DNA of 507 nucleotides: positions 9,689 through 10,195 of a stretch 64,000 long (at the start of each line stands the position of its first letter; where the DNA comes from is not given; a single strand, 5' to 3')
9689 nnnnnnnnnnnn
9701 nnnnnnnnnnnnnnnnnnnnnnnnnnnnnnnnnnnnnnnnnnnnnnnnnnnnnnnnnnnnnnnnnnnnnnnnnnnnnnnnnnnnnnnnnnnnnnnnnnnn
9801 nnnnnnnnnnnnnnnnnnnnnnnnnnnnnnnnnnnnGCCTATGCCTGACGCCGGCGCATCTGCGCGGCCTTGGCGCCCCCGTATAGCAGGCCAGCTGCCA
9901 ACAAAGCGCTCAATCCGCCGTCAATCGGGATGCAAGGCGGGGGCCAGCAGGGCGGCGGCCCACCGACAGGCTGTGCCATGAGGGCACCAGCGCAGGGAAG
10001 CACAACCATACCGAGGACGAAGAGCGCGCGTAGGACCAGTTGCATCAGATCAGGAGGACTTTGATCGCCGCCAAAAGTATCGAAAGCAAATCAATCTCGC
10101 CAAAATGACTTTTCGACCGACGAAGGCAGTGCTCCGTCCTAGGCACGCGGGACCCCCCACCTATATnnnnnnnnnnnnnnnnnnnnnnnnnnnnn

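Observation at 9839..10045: Candidate dedicated substrate for exosortase XrtF: 68-aa protein with a P-I-D-G-G / TM helix / basic-tail sorting signal, encoded 2 nt upstream of xrtF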

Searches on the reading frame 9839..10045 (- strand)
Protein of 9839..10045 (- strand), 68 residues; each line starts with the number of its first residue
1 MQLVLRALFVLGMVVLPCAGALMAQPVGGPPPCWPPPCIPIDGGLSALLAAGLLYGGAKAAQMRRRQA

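Call 3: search_protein_families(library=ncbifam, proteins=[window:9839-10045:-], max_evalue=0.1)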
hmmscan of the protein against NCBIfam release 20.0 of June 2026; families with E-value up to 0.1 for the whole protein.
window:9839-10045:- (68 aa): 1 family
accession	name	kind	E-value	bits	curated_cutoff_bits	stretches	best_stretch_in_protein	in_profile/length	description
NF046080.1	PID_CTERM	domain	1.3e-06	28.1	26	1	40-58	2-20/25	PID-CTERM protein-sorting domain-containing protein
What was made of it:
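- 9842..9919 (-): Rest of the PID-CTERM sorting signal: GG, Gly/Ala/Leu-rich helix (residues 43-58), basic tail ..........; the stop codon is at 9839-9841. NF046080 PID_CTERM, 28.1 bits against cutoff 26, residues 40-58 (call 3).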

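Call 4: search_protein_families(library=pfam, proteins=[window:9839-10045:-], max_evalue=0.1)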
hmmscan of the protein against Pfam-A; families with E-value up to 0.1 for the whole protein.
window:9839-10045:- (68 aa): 0 families

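Call 7: find_homologous_proteins(query=window:9839-10045:-, max_evalue=0.01)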
Query window:9839-10045:- (68 aa): 213 proteins with E <= 0.01 among 213 candidates; the best 120 are listed.
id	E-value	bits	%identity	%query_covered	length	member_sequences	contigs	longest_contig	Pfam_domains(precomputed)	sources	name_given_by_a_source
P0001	3.5e-33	130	91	100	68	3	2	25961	PF28310.1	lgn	-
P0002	1.1e-26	110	94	69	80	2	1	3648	PF28310.1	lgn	-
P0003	3.2e-26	108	79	97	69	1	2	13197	PF28310.1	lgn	-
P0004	5.0e-25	104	69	100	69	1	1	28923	PF28310.1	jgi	-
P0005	1.0e-23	100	71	100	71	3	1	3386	PF28310.1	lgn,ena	-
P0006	4.1e-22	95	74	91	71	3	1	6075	PF28310.1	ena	-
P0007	4.3e-22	95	67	99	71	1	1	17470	PF28310.1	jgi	jgi:hypothetical protein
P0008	4.7e-22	95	67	93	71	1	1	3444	PF28310.1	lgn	-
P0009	2.5e-21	93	65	96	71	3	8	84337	PF28310.1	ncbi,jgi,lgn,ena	jgi:hypothetical protein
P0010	3.3e-21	92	74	90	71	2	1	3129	PF28310.1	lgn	-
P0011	1.2e-20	90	63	96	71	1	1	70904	PF28310.1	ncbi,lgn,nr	ncbi:MAG: hypothetical protein IPO05_12560 [Flavobacteriales bacterium]|nr:hypothetical protein [Fla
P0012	1.3e-20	90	71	91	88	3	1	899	PF28310.1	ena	-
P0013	1.4e-20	90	68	96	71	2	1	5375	PF28310.1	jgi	jgi:hypothetical protein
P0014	1.8e-20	90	74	85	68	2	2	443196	PF28310.1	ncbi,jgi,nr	ncbi:MAG: hypothetical protein IPP83_02665 [Flavobacteriales bacterium]|nr:hypothetical protein [Fla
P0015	1.9e-20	90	63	93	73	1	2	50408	PF28310.1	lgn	-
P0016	2.1e-20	90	68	96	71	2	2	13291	PF28310.1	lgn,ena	-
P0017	4.7e-20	89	63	99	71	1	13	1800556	PF28310.1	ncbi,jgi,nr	ncbi:MAG: hypothetical protein IPH05_06815 [Flavobacteriales bacterium]|jgi:hypothetical protein|nr:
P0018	5.1e-20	88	68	96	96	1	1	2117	PF28310.1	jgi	jgi:hypothetical protein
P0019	5.3e-20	88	58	99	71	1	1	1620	PF28310.1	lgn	-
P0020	9.7e-20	88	66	96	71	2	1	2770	PF28310.1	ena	-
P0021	1.2e-19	87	82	72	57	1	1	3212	PF28310.1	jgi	jgi:hypothetical protein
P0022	1.2e-19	87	66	96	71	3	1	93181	PF28310.1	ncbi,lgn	ncbi:MAG: hypothetical protein R2817_14235 [Flavobacteriales bacterium]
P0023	1.3e-19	87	65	96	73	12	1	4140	PF28310.1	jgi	jgi:hypothetical protein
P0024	1.3e-19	87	65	99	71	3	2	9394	PF28310.1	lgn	-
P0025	1.6e-19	87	70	94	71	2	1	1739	PF28310.1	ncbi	-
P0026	1.7e-19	87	73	76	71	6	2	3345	PF28310.1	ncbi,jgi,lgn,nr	ncbi:MAG: hypothetical protein MUE88_10155 [Flavobacteriales bacterium]|jgi:hypothetical protein|nr:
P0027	1.7e-19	87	67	99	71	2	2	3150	PF28310.1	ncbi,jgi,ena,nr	ncbi:MAG: hypothetical protein KA817_13725 [Flavobacteriales bacterium]|nr:hypothetical protein [Fla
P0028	1.9e-19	87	63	91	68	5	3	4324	PF28310.1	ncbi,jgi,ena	jgi:hypothetical protein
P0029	2.2e-19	86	63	96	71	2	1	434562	PF28310.1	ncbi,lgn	ncbi:MAG: hypothetical protein R2815_00415 [Flavobacteriales bacterium]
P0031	2.7e-19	86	63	96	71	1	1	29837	PF28310.1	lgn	-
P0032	2.9e-19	86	60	99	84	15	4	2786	PF28310.1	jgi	-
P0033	4.8e-19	85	63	96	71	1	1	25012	PF28310.1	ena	-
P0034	6.0e-19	85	62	96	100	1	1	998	PF28310.1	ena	-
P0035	8.7e-19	84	60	96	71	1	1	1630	PF28310.1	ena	-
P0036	1.1e-18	84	59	97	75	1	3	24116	PF28310.1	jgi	jgi:hypothetical protein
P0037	1.4e-18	84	60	99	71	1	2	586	PF28310.1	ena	-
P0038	1.5e-18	84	60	99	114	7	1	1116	PF28310.1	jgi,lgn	-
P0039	2.7e-18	83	60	96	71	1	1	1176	PF28310.1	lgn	-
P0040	2.7e-18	83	58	96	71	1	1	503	PF28310.1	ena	-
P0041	3.0e-18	83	63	96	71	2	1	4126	PF28310.1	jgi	-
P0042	4.0e-18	82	61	99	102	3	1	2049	PF28310.1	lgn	-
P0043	5.3e-18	82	60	99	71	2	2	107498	PF28310.1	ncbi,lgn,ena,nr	ncbi:MAG: hypothetical protein JNL43_07195 [Flavobacteriales bacterium]|nr:hypothetical protein [Fla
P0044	5.4e-18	82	60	100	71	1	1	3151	PF28310.1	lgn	-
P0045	5.8e-18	82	61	99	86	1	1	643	PF28310.1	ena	-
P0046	8.0e-18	81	61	90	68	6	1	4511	PF28310.1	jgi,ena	jgi:hypothetical protein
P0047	9.2e-18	81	63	93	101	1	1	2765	PF28310.1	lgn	-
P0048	9.9e-18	81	63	99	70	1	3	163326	PF28310.1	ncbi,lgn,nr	ncbi:MAG: hypothetical protein JNM62_03320 [Flavobacteriales bacterium]|nr:hypothetical protein [Fla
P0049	1.1e-17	81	59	96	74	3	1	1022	PF28310.1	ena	-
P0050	1.3e-17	81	67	75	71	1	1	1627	PF28310.1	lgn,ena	-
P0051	1.3e-17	81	60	99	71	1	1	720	PF28310.1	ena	-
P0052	1.5e-17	81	60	99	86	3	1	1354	PF28310.1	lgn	-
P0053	1.6e-17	81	63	96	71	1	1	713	PF28310.1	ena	-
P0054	1.8e-17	80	60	99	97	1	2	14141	PF28310.1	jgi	-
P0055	2.0e-17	80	60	99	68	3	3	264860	PF28310.1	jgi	jgi:hypothetical protein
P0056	2.1e-17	80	58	99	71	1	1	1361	PF28310.1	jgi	jgi:hypothetical protein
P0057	2.2e-17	80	58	96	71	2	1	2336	PF28310.1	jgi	jgi:hypothetical protein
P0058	2.8e-17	80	62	96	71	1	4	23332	PF28310.1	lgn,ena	-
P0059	3.1e-17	80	57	96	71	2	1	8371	PF28310.1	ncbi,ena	-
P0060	4.1e-17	79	54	99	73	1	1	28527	PF28310.1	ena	-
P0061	5.1e-17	79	60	99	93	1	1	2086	PF28310.1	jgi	jgi:hypothetical protein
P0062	5.2e-17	79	65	75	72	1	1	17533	PF28310.1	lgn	-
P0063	1.0e-16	78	54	99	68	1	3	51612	PF28310.1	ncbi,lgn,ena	-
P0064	1.0e-16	78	57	99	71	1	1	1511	PF28310.1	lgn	-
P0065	1.0e-16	78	55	99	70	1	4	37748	PF28310.1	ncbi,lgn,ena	-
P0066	1.0e-16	78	55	99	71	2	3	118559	PF28310.1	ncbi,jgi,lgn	-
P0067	1.0e-16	78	57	99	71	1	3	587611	PF28310.1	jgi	jgi:hypothetical protein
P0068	1.2e-16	78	53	96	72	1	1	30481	PF28310.1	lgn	-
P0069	1.2e-16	78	58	96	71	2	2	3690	PF28310.1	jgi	jgi:hypothetical protein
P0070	1.7e-16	77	60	96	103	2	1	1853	PF28310.1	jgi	jgi:hypothetical protein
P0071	2.0e-16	77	57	96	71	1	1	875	PF28310.1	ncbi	-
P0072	2.2e-16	77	60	82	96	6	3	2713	PF28310.1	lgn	-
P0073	2.8e-16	77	57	99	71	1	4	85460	PF28310.1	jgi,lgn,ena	-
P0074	3.3e-16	76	57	78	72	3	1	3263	PF28310.1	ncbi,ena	ncbi:MAG: hypothetical protein ABIY71_13370 [Flavobacteriales bacterium]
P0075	3.4e-16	76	62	50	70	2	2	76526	PF28310.1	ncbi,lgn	-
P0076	3.8e-16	76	47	90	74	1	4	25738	PF28310.1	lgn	-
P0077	5.2e-16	76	59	78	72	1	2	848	PF28310.1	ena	-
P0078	5.6e-16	76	55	99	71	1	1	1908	PF28310.1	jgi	jgi:hypothetical protein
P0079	6.9e-16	75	53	96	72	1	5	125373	PF28310.1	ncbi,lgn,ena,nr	ncbi:MAG TPA: hypothetical protein PKD45_04035 [Flavobacteriales bacterium]|nr:hypothetical protein 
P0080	7.6e-16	75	49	74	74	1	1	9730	PF28310.1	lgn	-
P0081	7.7e-16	75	68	50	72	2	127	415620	PF28310.1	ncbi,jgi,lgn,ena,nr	ncbi:MAG: hypothetical protein R2810_04445 [Flavobacteriales bacterium]|nr:hypothetical protein [Fla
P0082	8.2e-16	75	58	96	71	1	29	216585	PF28310.1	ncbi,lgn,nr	ncbi:MAG: hypothetical protein WBB32_11485 [Flavobacteriales bacterium]|nr:hypothetical protein [Fla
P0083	8.5e-16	75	57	99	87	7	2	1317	PF28310.1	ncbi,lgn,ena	-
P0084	8.7e-16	75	60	72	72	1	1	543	PF28310.1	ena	-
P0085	1.0e-15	75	65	78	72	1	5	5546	PF28310.1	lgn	-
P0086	1.1e-15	75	63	47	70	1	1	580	PF28310.1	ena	-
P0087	1.2e-15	75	52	97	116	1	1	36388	PF28310.1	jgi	jgi:hypothetical protein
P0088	1.4e-15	74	-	-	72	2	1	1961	PF28310.1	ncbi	-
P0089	1.4e-15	74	44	99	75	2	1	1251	PF28310.1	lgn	-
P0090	1.6e-15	74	58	96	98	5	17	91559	PF28310.1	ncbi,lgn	-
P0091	1.9e-15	74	69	47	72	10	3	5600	PF28310.1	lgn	-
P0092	1.9e-15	74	65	78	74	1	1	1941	PF28310.1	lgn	-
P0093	1.9e-15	74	52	96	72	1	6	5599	PF28310.1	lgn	-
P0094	1.9e-15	74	63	47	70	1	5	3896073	PF28310.1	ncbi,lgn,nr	ncbi:MAG: hypothetical protein IPJ87_02340 [Flavobacteriales bacterium]|nr:hypothetical protein [Fla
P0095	2.2e-15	74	68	68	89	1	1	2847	PF28310.1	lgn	-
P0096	2.3e-15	74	68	68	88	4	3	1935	PF28310.1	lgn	-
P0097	2.4e-15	74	47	99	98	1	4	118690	PF28310.1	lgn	-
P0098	2.5e-15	74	63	78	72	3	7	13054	PF28310.1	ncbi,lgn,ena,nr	ncbi:MAG: hypothetical protein JST45_09125 [Bacteroidetes bacterium]|nr:hypothetical protein [Bacter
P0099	2.6e-15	73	53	96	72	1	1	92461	PF28310.1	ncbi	ncbi:MAG: PID-CTERM protein-sorting domain-containing protein [Flavobacteriales bacterium]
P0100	2.9e-15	73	54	99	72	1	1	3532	PF28310.1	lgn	-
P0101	3.3e-15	73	52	96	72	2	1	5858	PF28310.1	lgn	-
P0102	3.3e-15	73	52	96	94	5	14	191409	PF28310.1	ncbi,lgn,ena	-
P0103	4.0e-15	73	71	65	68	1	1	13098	PF28310.1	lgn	-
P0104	4.2e-15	73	60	72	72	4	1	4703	PF28310.1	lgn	-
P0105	5.0e-15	73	57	99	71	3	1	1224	PF28310.1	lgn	-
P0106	5.3e-15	73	56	72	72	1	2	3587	PF28310.1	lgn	-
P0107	5.5e-15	72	62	68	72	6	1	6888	PF28310.1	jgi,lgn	-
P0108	5.7e-15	72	55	96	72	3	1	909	PF28310.1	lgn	-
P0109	5.8e-15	72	57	99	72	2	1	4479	PF28310.1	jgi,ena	-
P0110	6.8e-15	72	47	96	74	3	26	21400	PF28310.1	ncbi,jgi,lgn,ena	-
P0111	8.5e-15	72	52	96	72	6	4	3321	PF28310.1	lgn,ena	-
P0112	8.7e-15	72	46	96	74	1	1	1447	PF28310.1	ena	-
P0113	8.8e-15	72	57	99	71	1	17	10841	PF28310.1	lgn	-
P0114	9.2e-15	72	43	99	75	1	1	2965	PF28310.1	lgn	-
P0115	9.8e-15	72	43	99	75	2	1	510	PF28310.1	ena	-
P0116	1.1e-14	72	54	99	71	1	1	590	PF28310.1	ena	-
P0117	1.1e-14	71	-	-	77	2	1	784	PF28310.1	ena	-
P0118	1.2e-14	71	-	-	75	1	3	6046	PF28310.1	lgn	-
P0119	1.2e-14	71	-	-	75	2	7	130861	PF28310.1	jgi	jgi:hypothetical protein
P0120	1.3e-14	71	51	97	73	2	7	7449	PF28310.1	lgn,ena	-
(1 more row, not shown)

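Call 22: search_protein_representatives(alignment_id=A1)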
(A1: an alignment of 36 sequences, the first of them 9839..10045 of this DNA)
Query: 36 sequences, 71 profile positions. Proteins with E-value up to 0.001 (for the whole library): 1070; up to 1e-10: 83; up to 1e-30: 0. The best 150 are listed.
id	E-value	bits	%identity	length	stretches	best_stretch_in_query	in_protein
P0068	2.6e-30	119.9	-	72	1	1-70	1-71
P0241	2.2e-28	113.8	-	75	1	1-69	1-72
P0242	4.5e-28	112.8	-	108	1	1-70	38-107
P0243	3.3e-27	110.0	-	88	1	2-69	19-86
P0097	6.6e-26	105.8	-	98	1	1-69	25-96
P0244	4.5e-24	100.0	-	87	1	1-70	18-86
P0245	9.8e-24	98.9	-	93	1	1-69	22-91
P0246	2.0e-23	97.9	-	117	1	1-70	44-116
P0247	5.4e-23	96.5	-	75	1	4-67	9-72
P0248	9.7e-22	92.5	-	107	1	1-66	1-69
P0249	1.9e-19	85.1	-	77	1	2-69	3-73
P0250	6.1e-19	83.5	-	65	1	1-66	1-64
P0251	2.6e-18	81.5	-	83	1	1-68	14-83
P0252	7.0e-18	80.1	-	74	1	7-66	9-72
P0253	9.0e-18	79.8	-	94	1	5-69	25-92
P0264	2.4e-15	72.0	-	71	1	7-68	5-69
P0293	2.9e-12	62.1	-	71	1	1-69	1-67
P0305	2.0e-11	59.5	-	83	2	27-67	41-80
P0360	3.7e-09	52.2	-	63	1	8-69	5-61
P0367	7.1e-09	51.3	-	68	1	2-68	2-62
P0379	1.6e-08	50.1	-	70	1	1-69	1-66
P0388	2.2e-08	49.7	-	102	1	6-68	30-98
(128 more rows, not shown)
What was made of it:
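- Checked: It has 213 homologue clusters at 90% identity, and 1070 clusters at 50% identity reach E<=1e-3 with a family profile (calls 7, 22).
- Hundreds of homologues share the same length and architecture (calls 7, 22).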

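Call 39: search_protein_families(library=ncbifam, proteins=[P0293, P0360, P0305], max_evalue=10)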
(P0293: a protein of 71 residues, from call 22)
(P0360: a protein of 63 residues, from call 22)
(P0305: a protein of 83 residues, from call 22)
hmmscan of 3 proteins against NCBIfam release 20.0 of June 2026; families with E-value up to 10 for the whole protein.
P0293 (71 aa): 1 family
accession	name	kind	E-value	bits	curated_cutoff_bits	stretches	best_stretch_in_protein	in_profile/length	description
NF046080.1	PID_CTERM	domain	3.9e-11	42.5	26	1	37-60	1-24/25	PID-CTERM protein-sorting domain-containing protein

P0360 (63 aa): 4 families
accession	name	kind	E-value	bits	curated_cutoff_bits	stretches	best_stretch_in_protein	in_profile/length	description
NF046080.1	PID_CTERM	domain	9.4e-10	38.1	26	1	31-51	1-21/25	PID-CTERM protein-sorting domain-containing protein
NF040554.1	mini_HHHH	equivalog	0.26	11.5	40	1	1-25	1-26/45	HHHH-motif protein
NF040843.1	SE2200_fam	equivalog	0.74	10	30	1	1-15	1-15/33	SE2200 family small protein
NF038356.1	actino_DLW39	hypoth_equivalog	1.9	8.4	24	1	2-20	1-19/38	DLW-39 family protein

P0305 (83 aa): 2 families
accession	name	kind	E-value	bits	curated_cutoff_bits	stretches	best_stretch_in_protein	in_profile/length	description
NF046080.1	PID_CTERM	domain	1.5e-08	34.3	26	1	53-77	1-25/25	PID-CTERM protein-sorting domain-containing protein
NF033207.2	midcut_by_XrtH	subfamily_domain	0.11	12.5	45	1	15-81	8-65/175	midcut-by-XrtH protein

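Call 40: list_cluster_members(proteins=[P0293, P0360, P0367, P0249, P0099, P0305, P0388, P0379, P0264, P0252])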
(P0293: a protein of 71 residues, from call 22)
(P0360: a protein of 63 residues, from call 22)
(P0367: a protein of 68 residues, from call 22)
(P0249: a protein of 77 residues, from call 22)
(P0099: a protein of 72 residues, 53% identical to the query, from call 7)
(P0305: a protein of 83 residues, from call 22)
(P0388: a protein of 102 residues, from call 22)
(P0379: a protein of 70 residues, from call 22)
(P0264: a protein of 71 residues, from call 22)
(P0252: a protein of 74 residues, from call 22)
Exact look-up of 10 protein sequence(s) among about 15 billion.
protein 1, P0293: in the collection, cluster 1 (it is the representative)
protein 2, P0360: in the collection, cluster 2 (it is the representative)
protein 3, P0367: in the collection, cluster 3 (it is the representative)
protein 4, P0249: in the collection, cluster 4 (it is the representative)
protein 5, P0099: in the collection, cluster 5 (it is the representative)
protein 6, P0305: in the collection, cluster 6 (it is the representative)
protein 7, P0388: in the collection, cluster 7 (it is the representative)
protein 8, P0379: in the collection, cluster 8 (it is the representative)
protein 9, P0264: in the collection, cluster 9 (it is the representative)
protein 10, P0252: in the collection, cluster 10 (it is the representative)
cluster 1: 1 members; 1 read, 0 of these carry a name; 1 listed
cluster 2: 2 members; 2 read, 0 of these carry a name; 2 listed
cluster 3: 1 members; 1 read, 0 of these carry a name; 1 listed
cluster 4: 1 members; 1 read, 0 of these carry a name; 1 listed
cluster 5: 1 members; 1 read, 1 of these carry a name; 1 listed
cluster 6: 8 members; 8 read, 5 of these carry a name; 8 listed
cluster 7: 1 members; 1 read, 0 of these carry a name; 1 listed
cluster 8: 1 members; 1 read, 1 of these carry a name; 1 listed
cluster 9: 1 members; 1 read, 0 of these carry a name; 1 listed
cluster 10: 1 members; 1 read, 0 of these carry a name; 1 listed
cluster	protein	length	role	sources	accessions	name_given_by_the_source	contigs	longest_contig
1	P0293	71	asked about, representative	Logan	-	-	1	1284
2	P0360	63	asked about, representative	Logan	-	-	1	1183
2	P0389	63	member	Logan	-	-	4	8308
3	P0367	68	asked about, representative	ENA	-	-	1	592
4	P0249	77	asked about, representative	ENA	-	-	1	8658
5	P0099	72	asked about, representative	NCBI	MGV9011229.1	MAG: PID-CTERM protein-sorting domain-containing protein [Flavobacteriales bacterium]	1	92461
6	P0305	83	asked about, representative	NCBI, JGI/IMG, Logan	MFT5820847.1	MAG: hypothetical protein ACI8ZM_002095 [Crocinitomix sp.] | hypothetical protein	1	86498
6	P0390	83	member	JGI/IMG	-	hypothetical protein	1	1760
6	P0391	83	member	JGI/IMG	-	hypothetical protein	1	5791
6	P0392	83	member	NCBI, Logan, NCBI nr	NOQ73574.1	MAG: hypothetical protein GQ574_16330 [Crocinitomix sp.] | hypothetical protein [Crocinitomix sp.]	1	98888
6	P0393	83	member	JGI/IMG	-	hypothetical protein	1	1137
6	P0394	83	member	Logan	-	-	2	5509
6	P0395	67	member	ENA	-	-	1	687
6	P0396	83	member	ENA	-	-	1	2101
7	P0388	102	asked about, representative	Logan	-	-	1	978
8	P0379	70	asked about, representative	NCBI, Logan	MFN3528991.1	MAG: PID-CTERM protein-sorting domain-containing protein [Bacteroidia bacterium]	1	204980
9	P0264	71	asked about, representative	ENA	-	-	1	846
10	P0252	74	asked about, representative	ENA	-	-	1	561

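Call 41: find_encoding_contigs(protein=P0379, flank=4000, max_places=2)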
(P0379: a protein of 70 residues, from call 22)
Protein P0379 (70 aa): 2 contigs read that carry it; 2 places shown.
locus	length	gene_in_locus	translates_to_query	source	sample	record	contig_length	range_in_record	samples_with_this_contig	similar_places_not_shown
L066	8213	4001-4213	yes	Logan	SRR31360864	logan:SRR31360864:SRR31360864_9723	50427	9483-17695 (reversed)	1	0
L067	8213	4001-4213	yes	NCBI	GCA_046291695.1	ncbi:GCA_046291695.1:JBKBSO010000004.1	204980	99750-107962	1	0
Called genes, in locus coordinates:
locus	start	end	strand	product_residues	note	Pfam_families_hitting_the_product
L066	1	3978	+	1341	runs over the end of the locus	-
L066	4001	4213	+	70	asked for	PF28310:PID_CTERM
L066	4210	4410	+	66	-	PF28310:PID_CTERM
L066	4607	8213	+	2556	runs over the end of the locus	PF13229:Beta_helix (weak)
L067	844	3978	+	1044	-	PF18962:Por_Secre_tail (faint)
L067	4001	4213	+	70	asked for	PF28310:PID_CTERM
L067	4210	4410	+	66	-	PF28310:PID_CTERM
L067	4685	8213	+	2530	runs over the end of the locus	PF13229:Beta_helix (weak)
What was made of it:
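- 9842..9919 (-): Homologues carry Pfam PF28310 PID_CTERM (calls 7, 41).
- On PID-CTERM protein-sorting domain (NF046080 / PF28310): Homologues carry precomputed PF28310 PID_CTERM (calls 7, 41).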

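Call 42: find_encoding_contigs(protein=P0094, flank=6000, max_places=2)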
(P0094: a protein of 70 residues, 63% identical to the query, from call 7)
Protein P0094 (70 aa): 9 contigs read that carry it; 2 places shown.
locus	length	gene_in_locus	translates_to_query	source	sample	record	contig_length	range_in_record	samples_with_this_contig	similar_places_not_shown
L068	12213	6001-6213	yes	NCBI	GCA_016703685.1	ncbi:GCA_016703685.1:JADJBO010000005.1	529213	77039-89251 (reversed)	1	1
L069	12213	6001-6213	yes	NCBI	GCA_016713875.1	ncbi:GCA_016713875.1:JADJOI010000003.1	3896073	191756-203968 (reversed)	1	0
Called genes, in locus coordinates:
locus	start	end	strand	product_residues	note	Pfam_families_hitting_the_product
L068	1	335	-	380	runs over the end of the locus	PF01041:DegT_DnrJ_EryC1, PF01212:Beta_elim_lyase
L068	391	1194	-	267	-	PF00685:Sulfotransfer_1, PF13469:Sulfotransfer_3 (weak)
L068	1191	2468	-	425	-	PF00005:ABC_tran, PF13304:AAA_21 (faint)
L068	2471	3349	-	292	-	PF01061:ABC2_membrane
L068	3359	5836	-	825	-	PF02706:Wzz (weak), PF13807:GNVR (weak), PF01656:CbiA (weak), PF10609:ParA (weak), PF13614:AAA_31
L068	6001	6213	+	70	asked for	PF28310:PID_CTERM (weak)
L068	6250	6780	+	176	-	PF09721:Exosortase_EpsH (weak)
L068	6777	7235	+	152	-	-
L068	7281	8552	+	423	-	PF00464:SHMT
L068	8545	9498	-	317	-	-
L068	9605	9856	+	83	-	-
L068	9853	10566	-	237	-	PF02698:DUF218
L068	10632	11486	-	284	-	PF05090:HTTM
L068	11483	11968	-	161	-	-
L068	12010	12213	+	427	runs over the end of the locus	PF09298:FAA_hydrolase_N, PF01557:FAA_hydrolase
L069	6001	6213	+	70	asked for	PF28310:PID_CTERM (weak)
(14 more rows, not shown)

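Call 45: find_encoding_contigs(protein=P0017, flank=5000, max_places=1)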
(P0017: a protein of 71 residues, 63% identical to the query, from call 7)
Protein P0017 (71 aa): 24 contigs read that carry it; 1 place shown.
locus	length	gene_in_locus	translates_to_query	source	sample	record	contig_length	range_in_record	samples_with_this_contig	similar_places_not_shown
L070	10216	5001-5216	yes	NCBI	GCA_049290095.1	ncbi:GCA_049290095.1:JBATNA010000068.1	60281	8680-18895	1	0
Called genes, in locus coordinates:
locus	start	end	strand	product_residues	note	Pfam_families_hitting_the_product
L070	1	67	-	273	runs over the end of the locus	PF05050:Methyltransf_21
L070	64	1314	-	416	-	PF00005:ABC_tran, PF13304:AAA_21 (faint)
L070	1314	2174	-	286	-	PF01061:ABC2_membrane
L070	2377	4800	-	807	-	PF02706:Wzz (weak), PF13807:GNVR, PF01656:CbiA (weak), PF13614:AAA_31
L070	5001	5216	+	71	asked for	PF28310:PID_CTERM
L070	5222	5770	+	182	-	PF09721:Exosortase_EpsH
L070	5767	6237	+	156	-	-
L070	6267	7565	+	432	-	PF00464:SHMT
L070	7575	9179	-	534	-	PF13489:Methyltransf_23, PF08241:Methyltransf_11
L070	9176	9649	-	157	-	PF19136:DUF5819 (weak)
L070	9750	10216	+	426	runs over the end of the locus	PF09298:FAA_hydrolase_N, PF01557:FAA_hydrolase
